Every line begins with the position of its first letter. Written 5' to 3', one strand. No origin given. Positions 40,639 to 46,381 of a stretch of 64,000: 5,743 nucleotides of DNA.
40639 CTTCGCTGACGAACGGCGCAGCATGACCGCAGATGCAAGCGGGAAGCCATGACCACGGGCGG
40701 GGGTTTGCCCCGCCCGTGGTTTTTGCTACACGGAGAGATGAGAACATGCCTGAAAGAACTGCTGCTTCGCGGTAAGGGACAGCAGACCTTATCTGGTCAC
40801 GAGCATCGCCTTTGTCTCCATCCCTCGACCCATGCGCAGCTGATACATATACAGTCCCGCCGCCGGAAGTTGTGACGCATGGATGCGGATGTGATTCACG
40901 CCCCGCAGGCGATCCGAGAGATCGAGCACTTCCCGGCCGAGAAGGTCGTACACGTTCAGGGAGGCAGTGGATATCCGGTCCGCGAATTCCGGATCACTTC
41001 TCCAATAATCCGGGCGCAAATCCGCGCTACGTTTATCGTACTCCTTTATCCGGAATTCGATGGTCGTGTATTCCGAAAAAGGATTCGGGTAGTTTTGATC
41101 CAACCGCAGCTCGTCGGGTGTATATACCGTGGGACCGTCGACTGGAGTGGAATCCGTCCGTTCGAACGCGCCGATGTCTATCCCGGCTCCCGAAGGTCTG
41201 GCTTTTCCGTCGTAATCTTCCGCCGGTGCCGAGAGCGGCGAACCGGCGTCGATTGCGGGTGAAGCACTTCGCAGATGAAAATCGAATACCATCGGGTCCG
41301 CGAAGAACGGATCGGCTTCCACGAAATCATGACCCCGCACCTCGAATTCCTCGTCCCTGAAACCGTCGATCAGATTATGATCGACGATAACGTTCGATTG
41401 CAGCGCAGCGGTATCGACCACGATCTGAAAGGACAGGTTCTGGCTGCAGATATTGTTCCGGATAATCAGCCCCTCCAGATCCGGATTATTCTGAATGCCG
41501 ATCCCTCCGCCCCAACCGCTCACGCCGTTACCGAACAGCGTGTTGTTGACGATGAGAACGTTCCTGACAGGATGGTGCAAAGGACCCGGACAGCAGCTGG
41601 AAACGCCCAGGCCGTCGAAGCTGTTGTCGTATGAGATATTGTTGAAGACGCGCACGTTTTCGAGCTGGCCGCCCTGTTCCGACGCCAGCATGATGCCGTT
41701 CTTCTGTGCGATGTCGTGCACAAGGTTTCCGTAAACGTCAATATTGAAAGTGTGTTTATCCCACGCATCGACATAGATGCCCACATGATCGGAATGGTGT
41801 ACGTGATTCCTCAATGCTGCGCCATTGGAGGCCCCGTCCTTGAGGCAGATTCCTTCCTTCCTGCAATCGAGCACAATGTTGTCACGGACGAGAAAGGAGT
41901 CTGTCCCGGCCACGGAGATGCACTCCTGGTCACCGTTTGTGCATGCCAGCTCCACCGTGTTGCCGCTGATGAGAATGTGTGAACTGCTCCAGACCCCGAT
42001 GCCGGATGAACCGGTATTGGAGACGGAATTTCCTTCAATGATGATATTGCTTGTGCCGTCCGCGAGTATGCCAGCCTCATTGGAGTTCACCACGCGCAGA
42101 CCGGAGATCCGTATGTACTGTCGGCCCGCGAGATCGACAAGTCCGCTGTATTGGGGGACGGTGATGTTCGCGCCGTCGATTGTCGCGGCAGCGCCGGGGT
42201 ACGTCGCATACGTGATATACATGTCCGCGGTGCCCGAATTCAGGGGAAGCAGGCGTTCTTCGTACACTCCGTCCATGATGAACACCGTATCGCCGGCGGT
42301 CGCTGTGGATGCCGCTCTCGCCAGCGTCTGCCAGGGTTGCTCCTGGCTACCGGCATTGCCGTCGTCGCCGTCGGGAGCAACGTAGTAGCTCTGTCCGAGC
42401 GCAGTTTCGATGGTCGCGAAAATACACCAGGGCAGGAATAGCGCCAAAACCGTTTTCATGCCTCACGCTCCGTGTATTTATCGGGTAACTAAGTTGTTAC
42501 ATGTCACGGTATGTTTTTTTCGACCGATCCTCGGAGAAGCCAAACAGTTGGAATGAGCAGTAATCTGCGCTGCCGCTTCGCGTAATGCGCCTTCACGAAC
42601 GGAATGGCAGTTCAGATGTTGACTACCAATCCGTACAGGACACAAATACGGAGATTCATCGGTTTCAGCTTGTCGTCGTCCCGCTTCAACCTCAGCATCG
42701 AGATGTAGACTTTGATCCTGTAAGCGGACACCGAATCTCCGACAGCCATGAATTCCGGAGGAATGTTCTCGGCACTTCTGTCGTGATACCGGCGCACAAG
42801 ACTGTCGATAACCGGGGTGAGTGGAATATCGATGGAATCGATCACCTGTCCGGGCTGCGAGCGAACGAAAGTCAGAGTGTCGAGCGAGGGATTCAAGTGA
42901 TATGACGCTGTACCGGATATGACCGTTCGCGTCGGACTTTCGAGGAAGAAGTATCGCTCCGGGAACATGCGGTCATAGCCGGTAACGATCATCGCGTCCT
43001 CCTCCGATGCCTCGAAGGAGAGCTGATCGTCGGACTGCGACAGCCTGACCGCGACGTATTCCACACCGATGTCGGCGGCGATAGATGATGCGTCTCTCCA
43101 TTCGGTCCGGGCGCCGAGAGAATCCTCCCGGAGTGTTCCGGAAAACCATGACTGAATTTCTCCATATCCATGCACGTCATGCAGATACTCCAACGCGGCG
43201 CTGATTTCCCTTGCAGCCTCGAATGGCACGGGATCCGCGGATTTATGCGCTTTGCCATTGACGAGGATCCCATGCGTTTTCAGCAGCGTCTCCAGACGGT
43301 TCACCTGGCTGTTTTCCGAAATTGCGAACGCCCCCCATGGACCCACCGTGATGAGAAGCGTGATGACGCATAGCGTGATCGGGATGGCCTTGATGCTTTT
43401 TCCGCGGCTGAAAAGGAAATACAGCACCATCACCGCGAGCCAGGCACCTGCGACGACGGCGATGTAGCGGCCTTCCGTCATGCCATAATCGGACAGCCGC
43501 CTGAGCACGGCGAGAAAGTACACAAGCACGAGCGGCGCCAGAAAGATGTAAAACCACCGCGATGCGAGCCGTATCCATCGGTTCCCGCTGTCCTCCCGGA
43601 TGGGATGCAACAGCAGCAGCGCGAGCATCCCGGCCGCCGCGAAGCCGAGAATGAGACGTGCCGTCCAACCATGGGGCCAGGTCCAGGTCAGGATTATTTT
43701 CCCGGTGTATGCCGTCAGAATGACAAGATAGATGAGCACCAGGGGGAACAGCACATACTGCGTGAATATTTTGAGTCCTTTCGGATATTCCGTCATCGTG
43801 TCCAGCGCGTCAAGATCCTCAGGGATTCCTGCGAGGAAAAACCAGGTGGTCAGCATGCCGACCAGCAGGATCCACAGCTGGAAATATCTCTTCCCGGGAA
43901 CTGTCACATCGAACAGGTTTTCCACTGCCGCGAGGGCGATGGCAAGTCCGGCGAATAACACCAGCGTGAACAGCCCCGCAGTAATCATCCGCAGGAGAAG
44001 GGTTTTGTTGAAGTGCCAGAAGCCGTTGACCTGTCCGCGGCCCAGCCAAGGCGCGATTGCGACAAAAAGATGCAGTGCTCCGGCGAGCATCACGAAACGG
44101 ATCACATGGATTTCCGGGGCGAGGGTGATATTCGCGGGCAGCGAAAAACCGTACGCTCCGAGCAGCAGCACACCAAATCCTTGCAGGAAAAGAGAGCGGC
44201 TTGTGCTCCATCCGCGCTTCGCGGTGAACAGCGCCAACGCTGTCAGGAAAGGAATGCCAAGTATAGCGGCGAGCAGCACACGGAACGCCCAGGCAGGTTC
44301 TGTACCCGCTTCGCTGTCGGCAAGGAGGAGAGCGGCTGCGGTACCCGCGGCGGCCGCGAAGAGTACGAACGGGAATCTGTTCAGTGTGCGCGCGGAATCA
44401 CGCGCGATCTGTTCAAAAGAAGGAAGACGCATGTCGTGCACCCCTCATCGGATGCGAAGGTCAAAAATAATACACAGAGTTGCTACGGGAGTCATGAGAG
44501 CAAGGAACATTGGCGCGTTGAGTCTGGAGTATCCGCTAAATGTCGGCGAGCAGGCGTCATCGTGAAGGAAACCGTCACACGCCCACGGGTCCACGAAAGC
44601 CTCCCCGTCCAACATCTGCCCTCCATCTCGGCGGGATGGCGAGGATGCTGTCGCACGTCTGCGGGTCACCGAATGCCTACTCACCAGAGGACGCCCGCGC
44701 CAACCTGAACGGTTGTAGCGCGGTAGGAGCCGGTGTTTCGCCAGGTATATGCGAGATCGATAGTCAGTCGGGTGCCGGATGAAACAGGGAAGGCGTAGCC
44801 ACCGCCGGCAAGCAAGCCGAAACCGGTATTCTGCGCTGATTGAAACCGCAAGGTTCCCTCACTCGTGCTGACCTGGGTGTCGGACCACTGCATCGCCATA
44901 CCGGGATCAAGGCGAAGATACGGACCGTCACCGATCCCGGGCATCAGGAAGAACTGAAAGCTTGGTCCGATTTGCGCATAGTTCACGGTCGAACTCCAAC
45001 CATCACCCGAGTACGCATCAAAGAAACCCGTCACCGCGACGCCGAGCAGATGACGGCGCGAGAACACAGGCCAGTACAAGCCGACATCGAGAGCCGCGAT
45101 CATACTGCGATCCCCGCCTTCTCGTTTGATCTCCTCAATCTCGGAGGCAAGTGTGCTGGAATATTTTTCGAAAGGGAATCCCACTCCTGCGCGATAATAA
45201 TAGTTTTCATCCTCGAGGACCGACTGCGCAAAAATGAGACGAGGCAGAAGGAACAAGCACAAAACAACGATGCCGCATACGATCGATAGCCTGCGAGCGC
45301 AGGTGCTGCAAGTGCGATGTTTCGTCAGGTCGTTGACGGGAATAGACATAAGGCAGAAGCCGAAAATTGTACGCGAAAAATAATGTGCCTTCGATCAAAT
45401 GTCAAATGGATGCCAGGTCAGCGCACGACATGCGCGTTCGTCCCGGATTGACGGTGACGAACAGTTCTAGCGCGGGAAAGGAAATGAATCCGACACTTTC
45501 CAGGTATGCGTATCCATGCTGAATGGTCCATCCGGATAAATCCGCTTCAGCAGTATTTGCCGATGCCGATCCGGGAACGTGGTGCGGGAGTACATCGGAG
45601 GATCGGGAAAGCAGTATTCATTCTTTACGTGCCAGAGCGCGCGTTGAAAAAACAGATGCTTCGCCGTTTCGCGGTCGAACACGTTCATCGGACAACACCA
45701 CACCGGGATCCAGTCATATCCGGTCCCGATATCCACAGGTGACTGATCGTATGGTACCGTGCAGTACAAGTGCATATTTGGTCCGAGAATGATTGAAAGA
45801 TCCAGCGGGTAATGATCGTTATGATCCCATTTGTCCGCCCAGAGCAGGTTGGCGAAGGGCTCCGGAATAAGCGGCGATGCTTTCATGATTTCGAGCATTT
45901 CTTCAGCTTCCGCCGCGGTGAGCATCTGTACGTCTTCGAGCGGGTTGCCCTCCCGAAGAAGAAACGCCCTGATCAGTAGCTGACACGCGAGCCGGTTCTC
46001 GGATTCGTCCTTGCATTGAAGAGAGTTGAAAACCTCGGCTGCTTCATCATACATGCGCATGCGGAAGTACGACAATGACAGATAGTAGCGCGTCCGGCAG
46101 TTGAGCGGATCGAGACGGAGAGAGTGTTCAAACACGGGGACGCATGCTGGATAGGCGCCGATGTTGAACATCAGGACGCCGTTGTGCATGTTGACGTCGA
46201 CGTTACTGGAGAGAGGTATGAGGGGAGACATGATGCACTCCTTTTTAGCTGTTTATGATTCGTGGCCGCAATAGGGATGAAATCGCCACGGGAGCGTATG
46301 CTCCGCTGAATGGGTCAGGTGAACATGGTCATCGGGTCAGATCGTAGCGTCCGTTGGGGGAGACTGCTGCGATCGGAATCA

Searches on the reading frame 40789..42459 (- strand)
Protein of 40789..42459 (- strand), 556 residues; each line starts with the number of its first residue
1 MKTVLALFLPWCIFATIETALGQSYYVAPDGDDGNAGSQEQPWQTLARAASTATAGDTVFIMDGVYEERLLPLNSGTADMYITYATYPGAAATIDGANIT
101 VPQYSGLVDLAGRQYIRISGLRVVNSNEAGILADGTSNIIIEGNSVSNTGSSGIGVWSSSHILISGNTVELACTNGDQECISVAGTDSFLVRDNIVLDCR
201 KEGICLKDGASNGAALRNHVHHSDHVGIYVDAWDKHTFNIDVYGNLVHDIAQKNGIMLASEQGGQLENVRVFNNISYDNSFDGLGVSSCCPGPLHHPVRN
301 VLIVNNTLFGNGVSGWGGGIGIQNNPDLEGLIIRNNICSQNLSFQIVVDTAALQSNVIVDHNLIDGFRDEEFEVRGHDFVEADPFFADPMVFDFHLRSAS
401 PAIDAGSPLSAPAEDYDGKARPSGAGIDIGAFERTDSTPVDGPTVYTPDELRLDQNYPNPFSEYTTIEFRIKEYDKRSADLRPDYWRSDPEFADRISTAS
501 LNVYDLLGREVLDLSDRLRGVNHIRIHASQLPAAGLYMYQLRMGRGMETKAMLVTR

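Call 17: search_protein_families(library=pfam, proteins=[window:40789-42459:-])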
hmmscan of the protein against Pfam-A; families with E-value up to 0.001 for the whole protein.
window:40789-42459:- (556 aa): 5 families
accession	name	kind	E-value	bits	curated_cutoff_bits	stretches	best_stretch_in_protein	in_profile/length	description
PF13229.12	Beta_helix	-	2.7e-20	73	25.9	2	90-245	9-156/158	Right handed beta helix region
PF05048.19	NosD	-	6.3e-10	39.3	23.6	1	118-313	5-174/212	Periplasmic copper-binding protein (NosD)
PF07602.17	DUF1565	-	2e-05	24.5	20.3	1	31-69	3-41/257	Protein of unknown function (DUF1565)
PF18962.6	Por_Secre_tail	-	2.6e-05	24.8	27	1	457-551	2-72/75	Secretion system C-terminal sorting domain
PF22842.2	Pel9A-like_beta_helix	-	7.3e-05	22.3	25.2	1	20-67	6-53/370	Pel9A-like, right handed beta helix region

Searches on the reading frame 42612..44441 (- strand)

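Call 17: search_protein_families(library=pfam, proteins=[window:42612-44441:-])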
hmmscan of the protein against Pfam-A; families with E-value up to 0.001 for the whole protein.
window:42612-44441:- (609 aa): 1 family
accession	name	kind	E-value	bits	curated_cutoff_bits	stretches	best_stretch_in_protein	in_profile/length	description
PF13687.11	DUF4153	-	4.8e-23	82.4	27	1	34-377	7-344/373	Domain of unknown function (DUF4153)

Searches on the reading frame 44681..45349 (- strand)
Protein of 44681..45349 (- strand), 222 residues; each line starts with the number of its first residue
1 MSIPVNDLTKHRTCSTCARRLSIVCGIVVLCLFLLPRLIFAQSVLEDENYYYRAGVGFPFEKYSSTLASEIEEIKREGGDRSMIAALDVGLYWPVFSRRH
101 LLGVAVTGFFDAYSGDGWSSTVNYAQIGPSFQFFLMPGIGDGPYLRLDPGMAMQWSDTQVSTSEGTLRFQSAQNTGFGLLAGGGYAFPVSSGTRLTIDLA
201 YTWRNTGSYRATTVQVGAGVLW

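Call 51: search_protein_families(library=pfam, proteins=[window:44681-45349:-], max_evalue=0.01)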
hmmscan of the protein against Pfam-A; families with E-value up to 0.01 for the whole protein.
window:44681-45349:- (222 aa): 1 family
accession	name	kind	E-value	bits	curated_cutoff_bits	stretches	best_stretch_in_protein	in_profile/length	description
PF13505.12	OMP_b-brl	-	0.00061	20.4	28.7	1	104-220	58-173/175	Outer membrane protein beta-barrel domain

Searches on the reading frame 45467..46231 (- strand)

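Call 51: search_protein_families(library=pfam, proteins=[window:45467-46231:-], max_evalue=0.01)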
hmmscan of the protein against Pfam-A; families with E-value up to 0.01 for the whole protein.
window:45467-46231:- (254 aa): 1 family
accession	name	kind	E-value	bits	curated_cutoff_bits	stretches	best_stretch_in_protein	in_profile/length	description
PF07719.23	TPR_2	-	0.00029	21.2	27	0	49-69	5-25/34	Tetratricopeptide repeat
